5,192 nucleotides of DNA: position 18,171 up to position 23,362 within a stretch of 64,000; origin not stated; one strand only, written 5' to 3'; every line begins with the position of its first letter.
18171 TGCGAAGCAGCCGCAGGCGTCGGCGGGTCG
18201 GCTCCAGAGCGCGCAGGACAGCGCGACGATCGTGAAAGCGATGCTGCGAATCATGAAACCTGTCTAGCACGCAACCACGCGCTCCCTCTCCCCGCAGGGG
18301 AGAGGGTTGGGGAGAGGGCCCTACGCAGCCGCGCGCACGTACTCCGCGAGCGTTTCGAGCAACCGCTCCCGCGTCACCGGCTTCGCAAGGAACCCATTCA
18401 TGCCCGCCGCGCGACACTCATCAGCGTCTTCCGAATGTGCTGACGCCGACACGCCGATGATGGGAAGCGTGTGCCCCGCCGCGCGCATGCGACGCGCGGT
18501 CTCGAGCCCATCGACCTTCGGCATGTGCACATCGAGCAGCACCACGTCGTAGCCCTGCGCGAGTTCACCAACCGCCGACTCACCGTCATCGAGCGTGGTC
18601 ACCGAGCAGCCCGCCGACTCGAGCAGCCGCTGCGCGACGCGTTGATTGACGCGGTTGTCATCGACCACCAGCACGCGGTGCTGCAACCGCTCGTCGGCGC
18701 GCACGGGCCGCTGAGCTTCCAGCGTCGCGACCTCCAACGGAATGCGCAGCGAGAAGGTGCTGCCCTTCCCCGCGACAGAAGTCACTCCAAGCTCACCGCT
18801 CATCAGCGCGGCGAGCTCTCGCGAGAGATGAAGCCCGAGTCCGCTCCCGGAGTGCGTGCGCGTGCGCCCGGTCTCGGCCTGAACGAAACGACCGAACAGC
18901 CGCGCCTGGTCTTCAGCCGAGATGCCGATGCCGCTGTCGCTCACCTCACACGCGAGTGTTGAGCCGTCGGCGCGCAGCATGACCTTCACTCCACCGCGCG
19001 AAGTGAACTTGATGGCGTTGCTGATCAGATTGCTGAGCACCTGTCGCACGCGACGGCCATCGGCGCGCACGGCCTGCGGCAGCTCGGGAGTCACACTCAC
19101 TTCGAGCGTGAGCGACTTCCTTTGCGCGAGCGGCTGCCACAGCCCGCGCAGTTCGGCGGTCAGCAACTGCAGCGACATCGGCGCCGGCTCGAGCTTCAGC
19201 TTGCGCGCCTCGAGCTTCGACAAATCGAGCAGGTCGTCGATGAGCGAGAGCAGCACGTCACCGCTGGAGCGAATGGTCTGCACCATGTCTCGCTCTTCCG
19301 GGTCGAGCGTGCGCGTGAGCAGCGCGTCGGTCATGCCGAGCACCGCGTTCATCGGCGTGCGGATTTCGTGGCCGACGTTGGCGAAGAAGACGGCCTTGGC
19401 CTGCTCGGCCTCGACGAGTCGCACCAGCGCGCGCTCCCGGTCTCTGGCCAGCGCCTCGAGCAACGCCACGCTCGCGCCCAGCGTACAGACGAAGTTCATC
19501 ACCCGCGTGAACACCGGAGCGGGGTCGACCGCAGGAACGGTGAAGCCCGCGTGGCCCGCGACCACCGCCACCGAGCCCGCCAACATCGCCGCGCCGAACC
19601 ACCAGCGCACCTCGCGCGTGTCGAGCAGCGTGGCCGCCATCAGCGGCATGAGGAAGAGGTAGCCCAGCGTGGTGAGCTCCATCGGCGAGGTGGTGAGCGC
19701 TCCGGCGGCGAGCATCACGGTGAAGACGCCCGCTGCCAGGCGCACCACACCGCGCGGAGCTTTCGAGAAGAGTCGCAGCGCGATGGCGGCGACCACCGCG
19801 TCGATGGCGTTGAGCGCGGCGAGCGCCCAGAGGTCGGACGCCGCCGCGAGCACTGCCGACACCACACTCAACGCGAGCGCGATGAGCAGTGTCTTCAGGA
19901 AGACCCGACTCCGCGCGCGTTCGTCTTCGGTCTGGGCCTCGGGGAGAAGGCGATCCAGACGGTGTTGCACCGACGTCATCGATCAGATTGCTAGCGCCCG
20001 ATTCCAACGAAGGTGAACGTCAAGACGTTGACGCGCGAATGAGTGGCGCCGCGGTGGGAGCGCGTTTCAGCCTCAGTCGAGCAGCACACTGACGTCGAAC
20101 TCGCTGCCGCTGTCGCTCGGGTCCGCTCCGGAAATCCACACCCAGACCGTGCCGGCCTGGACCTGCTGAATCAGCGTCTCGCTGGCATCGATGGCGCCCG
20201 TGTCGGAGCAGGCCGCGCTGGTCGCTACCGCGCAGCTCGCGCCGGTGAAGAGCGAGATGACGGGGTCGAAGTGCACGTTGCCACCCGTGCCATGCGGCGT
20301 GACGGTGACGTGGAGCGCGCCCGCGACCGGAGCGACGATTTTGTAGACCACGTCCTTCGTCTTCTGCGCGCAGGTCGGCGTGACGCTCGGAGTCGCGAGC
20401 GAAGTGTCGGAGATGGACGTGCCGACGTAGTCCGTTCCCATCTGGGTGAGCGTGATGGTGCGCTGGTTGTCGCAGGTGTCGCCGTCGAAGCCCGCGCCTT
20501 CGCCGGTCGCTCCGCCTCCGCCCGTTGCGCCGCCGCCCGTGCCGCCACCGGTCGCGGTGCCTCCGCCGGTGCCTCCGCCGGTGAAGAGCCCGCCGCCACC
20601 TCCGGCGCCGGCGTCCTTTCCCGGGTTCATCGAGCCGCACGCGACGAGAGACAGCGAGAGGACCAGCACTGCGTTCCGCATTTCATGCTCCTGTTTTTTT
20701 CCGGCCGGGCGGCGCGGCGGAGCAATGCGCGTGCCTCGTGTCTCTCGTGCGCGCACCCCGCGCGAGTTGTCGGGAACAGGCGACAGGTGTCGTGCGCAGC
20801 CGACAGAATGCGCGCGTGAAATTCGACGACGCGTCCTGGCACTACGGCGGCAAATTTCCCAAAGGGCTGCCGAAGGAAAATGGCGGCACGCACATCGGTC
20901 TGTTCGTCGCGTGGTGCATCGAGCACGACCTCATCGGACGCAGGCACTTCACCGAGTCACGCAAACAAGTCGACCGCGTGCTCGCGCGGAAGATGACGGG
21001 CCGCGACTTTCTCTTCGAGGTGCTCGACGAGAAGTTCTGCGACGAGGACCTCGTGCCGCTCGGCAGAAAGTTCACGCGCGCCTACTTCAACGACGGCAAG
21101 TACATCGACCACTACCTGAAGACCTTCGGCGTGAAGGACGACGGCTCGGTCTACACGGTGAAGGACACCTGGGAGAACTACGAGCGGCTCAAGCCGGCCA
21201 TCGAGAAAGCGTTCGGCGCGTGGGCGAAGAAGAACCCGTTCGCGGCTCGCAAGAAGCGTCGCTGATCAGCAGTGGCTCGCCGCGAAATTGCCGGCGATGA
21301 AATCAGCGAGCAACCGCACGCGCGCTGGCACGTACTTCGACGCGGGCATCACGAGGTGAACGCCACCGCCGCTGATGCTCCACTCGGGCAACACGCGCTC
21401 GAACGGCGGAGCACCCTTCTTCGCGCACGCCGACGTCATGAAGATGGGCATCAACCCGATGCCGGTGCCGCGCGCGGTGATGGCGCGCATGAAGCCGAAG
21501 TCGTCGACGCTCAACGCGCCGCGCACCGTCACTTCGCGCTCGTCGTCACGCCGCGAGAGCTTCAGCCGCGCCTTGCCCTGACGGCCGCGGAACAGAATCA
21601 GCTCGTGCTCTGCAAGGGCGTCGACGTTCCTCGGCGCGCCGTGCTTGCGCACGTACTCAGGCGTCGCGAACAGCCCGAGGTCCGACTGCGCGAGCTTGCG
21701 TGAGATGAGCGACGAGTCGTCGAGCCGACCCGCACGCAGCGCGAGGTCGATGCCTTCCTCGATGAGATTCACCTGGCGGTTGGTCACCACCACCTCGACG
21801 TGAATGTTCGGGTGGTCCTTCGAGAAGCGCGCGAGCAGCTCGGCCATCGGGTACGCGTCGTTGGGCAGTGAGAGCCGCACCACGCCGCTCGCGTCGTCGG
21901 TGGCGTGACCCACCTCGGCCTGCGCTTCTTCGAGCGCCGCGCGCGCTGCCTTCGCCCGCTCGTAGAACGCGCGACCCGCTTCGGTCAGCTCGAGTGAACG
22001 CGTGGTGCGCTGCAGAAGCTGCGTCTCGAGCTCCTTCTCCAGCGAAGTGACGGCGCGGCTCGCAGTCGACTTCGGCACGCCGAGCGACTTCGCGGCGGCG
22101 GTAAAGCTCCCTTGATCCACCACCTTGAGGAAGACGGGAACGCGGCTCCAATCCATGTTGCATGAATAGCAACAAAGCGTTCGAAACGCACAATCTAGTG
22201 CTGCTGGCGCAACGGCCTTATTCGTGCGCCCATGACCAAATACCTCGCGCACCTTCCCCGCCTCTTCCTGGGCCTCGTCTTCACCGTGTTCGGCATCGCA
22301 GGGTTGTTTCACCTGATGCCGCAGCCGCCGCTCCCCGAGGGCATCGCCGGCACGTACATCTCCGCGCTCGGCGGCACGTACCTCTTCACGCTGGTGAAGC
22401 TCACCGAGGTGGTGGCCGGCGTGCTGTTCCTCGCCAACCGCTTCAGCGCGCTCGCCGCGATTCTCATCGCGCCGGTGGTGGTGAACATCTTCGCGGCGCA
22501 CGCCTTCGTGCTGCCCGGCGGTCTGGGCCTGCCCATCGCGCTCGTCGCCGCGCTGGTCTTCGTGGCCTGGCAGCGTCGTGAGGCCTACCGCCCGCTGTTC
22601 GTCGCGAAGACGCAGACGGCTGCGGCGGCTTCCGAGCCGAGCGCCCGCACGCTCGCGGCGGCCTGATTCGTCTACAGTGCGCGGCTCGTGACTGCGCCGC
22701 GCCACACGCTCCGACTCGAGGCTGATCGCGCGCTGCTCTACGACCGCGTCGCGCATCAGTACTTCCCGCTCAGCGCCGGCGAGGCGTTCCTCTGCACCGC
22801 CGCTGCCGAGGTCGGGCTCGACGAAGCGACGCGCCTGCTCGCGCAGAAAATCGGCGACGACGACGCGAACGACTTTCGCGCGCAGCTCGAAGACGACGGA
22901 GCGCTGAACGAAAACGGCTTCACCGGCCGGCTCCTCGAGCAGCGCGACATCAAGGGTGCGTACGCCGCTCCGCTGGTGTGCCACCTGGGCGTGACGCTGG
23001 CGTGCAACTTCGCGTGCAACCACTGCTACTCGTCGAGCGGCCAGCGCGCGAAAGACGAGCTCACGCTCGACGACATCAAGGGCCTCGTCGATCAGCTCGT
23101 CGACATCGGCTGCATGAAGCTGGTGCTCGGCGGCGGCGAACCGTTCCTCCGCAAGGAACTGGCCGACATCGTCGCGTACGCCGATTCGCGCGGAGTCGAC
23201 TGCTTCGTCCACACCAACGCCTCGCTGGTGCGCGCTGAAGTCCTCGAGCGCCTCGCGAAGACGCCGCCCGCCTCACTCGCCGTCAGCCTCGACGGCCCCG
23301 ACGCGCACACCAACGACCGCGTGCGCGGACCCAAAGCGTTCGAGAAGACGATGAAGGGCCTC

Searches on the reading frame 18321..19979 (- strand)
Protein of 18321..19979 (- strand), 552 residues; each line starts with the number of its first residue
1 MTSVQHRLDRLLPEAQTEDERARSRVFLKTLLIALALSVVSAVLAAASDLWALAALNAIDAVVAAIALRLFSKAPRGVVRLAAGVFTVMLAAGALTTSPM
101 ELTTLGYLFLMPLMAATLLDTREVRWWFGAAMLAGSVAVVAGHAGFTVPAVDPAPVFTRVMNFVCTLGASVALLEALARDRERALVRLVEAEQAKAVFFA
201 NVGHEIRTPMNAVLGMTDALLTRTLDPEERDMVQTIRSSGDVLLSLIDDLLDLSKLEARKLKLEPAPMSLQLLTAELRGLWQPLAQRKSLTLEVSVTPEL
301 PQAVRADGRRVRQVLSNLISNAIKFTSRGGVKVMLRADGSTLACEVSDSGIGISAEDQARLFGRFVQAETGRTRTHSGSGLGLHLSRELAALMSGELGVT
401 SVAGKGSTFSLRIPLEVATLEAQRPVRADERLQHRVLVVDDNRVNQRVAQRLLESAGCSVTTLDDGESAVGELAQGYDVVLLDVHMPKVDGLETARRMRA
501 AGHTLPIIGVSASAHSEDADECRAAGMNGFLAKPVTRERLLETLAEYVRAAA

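Call 7: search_protein_families(library=pfam, proteins=[window:18321-19979:-], max_evalue=0.01)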
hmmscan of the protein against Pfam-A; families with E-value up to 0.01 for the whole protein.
window:18321-19979:- (552 aa): 5 families
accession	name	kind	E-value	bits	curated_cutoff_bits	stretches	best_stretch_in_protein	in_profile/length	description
PF00072.30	Response_reg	-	3.7e-28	98.4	30.2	1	436-544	1-110/111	Response regulator receiver domain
PF02518.31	HATPase_c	-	1.1e-27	97.1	26.4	1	307-416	2-110/111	Histidine kinase-, DNA gyrase B-, and HSP90-like ATPase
PF00512.31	HisKA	-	1.9e-18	66.7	26.9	1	195-258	2-65/66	His Kinase A (phospho-acceptor) domain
PF13581.12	HATPase_c_2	-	1.8e-05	25.2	27.4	1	310-391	31-110/127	Histidine kinase-like ATPase domain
PF20969.2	MASE11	-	0.00011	22.6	27.3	1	24-166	8-153/168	MASE11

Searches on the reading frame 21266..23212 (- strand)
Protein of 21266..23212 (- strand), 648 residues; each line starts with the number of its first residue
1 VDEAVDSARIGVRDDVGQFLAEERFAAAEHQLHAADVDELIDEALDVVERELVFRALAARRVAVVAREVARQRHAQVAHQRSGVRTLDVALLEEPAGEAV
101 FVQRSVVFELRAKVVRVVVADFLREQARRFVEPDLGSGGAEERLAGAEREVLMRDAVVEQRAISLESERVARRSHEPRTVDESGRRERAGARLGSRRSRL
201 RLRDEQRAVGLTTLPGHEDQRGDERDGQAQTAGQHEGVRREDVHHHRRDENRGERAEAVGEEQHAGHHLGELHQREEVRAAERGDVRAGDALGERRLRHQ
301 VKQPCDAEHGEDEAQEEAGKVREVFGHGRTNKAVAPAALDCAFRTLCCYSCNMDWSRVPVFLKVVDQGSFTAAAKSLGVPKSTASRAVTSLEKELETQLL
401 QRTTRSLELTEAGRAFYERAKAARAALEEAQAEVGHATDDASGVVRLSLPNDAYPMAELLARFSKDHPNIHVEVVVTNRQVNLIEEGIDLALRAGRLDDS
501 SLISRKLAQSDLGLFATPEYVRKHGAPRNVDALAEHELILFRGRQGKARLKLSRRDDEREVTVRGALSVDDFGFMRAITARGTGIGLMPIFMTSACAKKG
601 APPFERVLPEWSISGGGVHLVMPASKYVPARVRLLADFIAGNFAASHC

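Call 7: search_protein_families(library=pfam, proteins=[window:21266-23212:-], max_evalue=0.01)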
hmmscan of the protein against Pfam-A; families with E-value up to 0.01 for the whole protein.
window:21266-23212:- (648 aa): 3 families
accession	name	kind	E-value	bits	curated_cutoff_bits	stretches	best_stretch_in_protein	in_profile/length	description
PF03466.25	LysR_substrate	-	5.3e-33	114.6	28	1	440-642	3-207/209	LysR substrate binding domain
PF00126.33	HTH_1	-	4.1e-19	68.7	26.6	1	359-414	5-60/60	Bacterial regulatory helix-turn-helix protein, lysR family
PF09339.16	HTH_IclR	-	0.0017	18.5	22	0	369-393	20-44/52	IclR helix-turn-helix domain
